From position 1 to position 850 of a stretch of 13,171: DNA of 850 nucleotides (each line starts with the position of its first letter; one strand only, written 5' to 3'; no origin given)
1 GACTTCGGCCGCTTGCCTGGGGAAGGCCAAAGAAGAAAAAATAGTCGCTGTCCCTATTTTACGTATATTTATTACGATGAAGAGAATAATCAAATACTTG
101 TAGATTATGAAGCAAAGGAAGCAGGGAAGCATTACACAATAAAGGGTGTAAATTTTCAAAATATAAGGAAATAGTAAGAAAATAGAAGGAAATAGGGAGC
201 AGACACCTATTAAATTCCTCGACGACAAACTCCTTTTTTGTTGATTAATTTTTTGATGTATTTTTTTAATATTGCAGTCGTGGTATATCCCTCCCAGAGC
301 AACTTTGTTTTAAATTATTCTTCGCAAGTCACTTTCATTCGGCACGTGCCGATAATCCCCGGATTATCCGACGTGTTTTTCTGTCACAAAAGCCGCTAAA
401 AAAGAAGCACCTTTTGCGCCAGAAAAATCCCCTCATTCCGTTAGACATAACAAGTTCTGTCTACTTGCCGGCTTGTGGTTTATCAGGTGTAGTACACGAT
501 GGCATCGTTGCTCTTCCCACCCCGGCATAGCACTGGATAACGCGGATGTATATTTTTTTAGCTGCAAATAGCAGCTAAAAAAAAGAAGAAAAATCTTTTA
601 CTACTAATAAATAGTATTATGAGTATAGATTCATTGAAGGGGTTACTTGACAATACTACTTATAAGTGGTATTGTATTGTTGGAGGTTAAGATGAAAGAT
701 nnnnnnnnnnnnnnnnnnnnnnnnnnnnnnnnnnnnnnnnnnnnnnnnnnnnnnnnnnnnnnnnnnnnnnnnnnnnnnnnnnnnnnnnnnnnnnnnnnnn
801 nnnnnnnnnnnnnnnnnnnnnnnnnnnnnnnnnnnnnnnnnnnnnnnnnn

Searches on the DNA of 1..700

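Call 95: search_rna_families(source=window, start=1, end=700, threshold=evalue, max_evalue=1)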
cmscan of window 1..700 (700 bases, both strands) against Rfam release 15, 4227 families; matches with E-value up to 1: 1.
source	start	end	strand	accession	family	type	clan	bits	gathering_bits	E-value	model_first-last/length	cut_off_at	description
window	123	252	+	RF02370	Trp_leader_2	Cis-reg; leader;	-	24.4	100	0.63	1-147/147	no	Bacillus tryptophan operon leader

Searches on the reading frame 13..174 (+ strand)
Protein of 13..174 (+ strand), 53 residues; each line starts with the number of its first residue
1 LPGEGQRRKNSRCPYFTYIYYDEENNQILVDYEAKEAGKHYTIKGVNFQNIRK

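Call 3: search_protein_families(library=pfam, proteins=[window:13-174:+], max_evalue=1)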
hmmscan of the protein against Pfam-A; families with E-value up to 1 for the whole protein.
window:13-174:+ (53 aa): 1 family
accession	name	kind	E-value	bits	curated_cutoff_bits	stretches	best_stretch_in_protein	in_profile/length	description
PF15183.11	MRAP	-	0.079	13.4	27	1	7-43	3-39/89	Melanocortin-2 receptor accessory protein family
